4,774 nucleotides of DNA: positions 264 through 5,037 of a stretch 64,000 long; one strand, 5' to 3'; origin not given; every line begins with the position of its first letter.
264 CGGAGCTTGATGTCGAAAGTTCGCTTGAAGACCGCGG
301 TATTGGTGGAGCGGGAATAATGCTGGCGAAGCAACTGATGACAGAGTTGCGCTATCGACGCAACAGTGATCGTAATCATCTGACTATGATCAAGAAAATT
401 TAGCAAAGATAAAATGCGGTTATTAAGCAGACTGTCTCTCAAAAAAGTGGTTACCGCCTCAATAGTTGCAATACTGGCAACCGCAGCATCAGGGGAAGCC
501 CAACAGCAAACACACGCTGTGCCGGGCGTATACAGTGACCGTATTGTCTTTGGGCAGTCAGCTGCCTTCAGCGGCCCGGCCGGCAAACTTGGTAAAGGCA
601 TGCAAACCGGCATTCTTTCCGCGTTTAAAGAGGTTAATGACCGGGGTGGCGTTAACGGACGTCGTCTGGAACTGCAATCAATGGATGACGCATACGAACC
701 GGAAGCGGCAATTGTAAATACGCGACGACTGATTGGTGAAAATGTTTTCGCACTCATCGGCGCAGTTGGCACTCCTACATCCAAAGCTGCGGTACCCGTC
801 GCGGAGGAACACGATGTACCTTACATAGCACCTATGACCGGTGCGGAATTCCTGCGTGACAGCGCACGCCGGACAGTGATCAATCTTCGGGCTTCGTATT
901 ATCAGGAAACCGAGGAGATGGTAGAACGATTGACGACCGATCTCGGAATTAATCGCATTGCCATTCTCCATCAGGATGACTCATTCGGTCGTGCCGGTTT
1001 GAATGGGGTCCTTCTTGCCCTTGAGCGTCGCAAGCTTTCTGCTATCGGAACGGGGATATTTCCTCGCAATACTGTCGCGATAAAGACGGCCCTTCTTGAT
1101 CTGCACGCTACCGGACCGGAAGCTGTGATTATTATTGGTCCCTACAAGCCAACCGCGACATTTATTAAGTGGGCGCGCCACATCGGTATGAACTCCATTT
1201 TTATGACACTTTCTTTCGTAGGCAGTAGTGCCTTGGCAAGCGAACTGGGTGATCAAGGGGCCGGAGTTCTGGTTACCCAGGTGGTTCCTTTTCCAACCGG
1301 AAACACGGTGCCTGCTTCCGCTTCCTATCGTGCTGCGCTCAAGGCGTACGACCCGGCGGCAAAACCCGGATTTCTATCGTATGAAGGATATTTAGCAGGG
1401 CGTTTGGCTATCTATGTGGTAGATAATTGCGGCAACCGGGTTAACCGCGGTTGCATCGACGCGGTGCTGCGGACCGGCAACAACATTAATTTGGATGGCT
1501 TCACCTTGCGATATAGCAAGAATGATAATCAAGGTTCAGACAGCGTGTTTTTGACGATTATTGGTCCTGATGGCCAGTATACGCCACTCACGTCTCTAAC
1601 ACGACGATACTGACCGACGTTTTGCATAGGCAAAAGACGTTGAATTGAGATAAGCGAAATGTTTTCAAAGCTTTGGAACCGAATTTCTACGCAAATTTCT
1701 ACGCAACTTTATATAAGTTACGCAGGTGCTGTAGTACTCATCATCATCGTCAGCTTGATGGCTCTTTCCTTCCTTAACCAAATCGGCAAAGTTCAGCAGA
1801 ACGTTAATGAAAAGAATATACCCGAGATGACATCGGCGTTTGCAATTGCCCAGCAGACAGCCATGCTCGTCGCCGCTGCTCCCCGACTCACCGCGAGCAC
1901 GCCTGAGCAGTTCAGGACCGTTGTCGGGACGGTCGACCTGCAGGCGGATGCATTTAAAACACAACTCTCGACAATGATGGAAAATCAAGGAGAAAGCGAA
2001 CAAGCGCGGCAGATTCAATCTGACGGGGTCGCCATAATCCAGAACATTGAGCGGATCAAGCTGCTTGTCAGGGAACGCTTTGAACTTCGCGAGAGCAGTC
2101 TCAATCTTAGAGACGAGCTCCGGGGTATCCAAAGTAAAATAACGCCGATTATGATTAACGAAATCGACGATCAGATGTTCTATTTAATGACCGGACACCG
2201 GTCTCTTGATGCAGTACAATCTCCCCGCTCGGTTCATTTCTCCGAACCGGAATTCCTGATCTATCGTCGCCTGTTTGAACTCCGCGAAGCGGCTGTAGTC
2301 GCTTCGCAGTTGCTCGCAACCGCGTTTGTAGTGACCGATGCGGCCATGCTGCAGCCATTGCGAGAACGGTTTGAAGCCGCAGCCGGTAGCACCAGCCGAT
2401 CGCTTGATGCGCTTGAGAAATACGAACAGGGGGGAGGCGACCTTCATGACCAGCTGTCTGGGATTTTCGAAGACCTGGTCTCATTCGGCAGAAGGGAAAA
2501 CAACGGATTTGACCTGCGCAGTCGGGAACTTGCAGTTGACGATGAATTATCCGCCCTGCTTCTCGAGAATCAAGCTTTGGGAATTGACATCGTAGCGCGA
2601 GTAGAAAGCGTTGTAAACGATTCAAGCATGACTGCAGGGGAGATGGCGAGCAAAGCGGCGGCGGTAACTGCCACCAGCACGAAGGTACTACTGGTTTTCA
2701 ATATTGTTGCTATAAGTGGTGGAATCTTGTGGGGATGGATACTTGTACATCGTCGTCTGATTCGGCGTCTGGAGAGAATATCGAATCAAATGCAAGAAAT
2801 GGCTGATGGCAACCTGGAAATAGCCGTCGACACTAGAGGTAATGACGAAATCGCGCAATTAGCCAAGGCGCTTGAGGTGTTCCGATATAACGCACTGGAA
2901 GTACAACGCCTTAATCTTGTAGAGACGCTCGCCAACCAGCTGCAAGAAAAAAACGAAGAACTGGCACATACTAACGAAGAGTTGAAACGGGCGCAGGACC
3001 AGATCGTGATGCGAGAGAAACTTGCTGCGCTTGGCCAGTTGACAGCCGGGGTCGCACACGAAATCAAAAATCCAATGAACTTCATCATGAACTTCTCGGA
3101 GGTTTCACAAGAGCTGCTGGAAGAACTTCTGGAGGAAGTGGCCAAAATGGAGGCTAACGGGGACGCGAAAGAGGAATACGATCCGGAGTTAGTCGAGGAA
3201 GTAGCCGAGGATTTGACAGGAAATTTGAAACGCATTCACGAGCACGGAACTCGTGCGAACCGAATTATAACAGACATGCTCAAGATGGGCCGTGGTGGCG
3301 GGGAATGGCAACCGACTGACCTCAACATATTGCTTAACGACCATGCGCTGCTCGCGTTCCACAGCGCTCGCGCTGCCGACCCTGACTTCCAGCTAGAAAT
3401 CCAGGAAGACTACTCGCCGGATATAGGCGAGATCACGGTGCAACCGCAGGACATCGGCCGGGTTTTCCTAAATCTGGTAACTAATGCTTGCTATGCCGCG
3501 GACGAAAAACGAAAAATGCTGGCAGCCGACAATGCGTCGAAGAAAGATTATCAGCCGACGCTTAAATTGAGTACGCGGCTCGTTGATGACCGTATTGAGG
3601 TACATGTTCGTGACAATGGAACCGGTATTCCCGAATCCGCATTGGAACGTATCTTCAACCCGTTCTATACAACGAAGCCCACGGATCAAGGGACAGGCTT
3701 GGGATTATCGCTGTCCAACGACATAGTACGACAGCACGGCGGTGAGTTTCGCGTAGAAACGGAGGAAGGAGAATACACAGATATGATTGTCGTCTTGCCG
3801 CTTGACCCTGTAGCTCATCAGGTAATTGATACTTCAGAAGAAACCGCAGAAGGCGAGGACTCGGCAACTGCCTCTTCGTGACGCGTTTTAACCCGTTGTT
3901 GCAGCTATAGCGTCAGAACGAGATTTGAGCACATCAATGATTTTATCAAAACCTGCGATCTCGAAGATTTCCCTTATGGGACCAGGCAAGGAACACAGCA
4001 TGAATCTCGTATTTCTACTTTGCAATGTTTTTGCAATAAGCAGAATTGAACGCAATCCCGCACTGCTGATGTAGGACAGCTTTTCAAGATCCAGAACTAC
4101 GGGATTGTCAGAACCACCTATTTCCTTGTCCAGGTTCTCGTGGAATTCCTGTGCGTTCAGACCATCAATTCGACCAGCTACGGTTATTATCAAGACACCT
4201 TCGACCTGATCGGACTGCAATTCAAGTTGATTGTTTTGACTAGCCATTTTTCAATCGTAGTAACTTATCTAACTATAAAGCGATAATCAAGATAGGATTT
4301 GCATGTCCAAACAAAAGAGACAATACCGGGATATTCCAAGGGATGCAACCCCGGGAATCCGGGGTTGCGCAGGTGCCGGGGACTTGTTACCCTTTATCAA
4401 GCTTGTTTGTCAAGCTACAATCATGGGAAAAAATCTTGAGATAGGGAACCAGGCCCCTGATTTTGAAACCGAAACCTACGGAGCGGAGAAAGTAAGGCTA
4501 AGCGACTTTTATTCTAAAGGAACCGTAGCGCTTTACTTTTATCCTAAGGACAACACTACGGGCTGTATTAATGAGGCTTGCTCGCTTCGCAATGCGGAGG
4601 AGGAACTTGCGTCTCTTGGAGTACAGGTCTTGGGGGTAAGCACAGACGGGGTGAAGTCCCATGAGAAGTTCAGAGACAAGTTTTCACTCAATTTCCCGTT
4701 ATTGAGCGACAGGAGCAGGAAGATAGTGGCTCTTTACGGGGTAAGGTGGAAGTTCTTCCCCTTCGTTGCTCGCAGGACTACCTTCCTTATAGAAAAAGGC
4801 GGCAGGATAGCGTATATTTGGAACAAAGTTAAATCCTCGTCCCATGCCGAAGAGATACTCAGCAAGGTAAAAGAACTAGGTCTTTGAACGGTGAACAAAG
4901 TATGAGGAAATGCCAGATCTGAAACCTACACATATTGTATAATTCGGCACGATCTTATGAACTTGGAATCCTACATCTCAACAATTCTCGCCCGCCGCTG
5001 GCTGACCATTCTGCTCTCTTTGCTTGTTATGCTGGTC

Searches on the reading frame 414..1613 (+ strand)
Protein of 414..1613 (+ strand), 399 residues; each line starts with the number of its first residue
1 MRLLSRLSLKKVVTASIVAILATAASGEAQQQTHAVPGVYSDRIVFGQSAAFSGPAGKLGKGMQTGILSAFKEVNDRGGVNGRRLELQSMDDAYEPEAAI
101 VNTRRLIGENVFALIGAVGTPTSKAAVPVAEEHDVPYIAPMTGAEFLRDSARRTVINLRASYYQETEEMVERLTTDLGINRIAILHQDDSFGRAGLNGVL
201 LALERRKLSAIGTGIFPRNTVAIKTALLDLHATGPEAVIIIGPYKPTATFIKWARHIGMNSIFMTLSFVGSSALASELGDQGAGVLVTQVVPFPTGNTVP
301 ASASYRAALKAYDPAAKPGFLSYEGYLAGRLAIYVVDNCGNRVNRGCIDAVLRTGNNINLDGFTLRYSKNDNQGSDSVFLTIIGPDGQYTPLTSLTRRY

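Call 8: search_protein_families(library=pfam, proteins=[window:414-1613:+], max_evalue=0.001)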
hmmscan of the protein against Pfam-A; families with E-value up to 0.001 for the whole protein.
window:414-1613:+ (399 aa): 3 families
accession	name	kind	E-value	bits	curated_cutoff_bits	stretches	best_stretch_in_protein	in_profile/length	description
PF13458.12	Peripla_BP_6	-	1.9e-50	172.9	31.7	1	45-383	3-338/343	Periplasmic binding protein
PF01094.35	ANF_receptor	-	3.3e-14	53.2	25.4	1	67-276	6-217/353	Receptor family ligand binding region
PF13433.12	Peripla_BP_5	-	8e-08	32.2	27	1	53-239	10-193/363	Periplasmic binding protein domain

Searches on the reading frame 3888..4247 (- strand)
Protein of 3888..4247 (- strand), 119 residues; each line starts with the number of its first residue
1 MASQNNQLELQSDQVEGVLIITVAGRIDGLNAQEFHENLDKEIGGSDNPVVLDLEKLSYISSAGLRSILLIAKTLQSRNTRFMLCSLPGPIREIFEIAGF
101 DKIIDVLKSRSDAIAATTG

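Call 8: search_protein_families(library=pfam, proteins=[window:3888-4247:-], max_evalue=0.001)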
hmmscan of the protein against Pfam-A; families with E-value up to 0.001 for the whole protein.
window:3888-4247:- (119 aa): 2 families
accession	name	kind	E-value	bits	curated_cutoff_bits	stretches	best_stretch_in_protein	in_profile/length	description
PF01740.26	STAS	-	2e-21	76.2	22.6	1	11-112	3-105/106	STAS domain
PF13466.11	STAS_2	-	2.5e-12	47.2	29.2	1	21-101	1-80/80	STAS domain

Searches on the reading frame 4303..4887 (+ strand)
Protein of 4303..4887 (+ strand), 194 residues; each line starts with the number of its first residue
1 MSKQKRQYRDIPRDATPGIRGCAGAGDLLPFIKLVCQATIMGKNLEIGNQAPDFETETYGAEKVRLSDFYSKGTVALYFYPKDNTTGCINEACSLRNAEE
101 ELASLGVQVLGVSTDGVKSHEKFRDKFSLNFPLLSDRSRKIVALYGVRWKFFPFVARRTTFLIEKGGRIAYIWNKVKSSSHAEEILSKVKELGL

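Call 3: search_protein_families(library=pfam, proteins=[window:4303-4887:+], max_evalue=0.001)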
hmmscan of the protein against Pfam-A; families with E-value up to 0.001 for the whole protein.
window:4303-4887:+ (194 aa): 3 families
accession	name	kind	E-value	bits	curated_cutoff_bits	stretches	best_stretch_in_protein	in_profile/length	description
PF00578.27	AhpC-TSA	-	4.2e-34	117.6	26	1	47-172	1-124/124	AhpC/TSA family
PF08534.16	Redoxin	-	2.1e-18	67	26.6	1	48-183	3-145/148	Redoxin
PF13911.12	AhpC-TSA_2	-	3.2e-05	24.7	27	1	95-146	2-53/114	AhpC/TSA antioxidant enzyme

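Call 4: search_protein_families(library=ncbifam, proteins=[window:4303-4887:+], max_evalue=0.001)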
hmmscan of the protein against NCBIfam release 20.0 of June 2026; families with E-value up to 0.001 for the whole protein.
window:4303-4887:+ (194 aa): 12 families
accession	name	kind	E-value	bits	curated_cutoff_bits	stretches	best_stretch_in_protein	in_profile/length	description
NF006960.0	PRK09437.1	equivalog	3.7e-32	111.4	140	1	44-191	3-154/156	thioredoxin-dependent thiol peroxidase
NF053650.1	PerredPrxQDein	equivalog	8e-31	107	260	1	52-190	2-143/148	thioredoxin-dependent peroxiredoxin PrxQ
NF040737.1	peroxi_PrxU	equivalog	6.4e-17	62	270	1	43-169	34-168/233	thioredoxin-dependent peroxiredoxin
NF002854.0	PRK03147.1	subfamily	1.5e-14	54.3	170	1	43-190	34-173/176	thiol-disulfide oxidoreductase ResA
NF009668.0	PRK13189.1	equivalog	9.5e-14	51.1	211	1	43-189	8-160/224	peroxiredoxin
TIGR03137.1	AhpC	equivalog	3.8e-13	49.6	272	1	47-190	4-153/187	alkyl hydroperoxide reductase subunit C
NF009669.0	PRK13190.1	equivalog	5.4e-09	35.6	261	1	46-187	4-149/203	putative peroxiredoxin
NF011576.0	PRK15000.1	subfamily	7.7e-07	29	301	1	50-186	7-155/200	peroxiredoxin C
NF009670.0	PRK13191.1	equivalog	1.7e-06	27.7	374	1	47-192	9-160/215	putative peroxiredoxin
NF040769.1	SelL_rel_redox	subfamily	2.3e-06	27.4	120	1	50-148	2-101/173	SelL-related redox protein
NF010122.0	PRK13599.1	equivalog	2.8e-05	23.6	456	1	47-191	9-159/220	peroxiredoxin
NF001808.0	PRK00522.1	equivalog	0.00027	20.4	123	1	39-172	12-146/167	thiol peroxidase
